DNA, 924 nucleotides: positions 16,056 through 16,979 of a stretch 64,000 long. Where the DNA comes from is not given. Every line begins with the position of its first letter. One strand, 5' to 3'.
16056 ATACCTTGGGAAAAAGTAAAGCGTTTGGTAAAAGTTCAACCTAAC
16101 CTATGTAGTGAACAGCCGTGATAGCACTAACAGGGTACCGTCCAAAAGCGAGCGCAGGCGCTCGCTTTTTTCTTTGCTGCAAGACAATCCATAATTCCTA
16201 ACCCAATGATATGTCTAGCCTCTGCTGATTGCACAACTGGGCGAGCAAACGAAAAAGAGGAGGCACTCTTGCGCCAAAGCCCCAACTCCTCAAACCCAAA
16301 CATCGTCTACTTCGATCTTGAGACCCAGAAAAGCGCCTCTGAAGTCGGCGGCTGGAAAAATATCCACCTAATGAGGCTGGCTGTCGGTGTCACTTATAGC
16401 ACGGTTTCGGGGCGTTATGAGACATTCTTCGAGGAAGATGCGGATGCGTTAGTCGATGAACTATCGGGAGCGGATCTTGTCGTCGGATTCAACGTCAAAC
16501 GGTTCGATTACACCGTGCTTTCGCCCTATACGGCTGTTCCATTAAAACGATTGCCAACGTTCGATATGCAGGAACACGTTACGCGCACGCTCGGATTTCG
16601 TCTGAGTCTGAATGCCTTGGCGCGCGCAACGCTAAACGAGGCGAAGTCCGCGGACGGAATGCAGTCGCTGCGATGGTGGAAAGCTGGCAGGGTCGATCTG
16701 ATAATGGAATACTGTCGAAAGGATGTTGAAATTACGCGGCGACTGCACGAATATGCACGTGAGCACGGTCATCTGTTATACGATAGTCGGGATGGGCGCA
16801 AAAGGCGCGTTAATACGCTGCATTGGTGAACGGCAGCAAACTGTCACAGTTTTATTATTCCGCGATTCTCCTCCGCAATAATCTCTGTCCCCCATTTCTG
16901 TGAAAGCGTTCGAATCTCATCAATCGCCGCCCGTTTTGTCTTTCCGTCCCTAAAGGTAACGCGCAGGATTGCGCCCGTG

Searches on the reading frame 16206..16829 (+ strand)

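Call 4: search_protein_families(library=pfam, proteins=[window:16206-16829:+], max_evalue=0.01)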
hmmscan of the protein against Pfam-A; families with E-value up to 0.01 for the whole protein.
window:16206-16829:+ (207 aa): 2 families
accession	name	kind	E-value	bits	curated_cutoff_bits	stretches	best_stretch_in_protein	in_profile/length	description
PF13482.12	RNase_H_2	-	8e-09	36.1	22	1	34-183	1-163/165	RNase_H superfamily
PF01612.26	DNA_pol_A_exo1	-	8.3e-05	22.9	23.6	1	91-182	78-166/173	3'-5' exonuclease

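Call 63: search_protein_families(library=padloc, proteins=[window:16206-16829:+], max_evalue=0.01)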
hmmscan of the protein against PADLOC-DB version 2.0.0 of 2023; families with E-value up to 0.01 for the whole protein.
window:16206-16829:+ (207 aa): 0 families
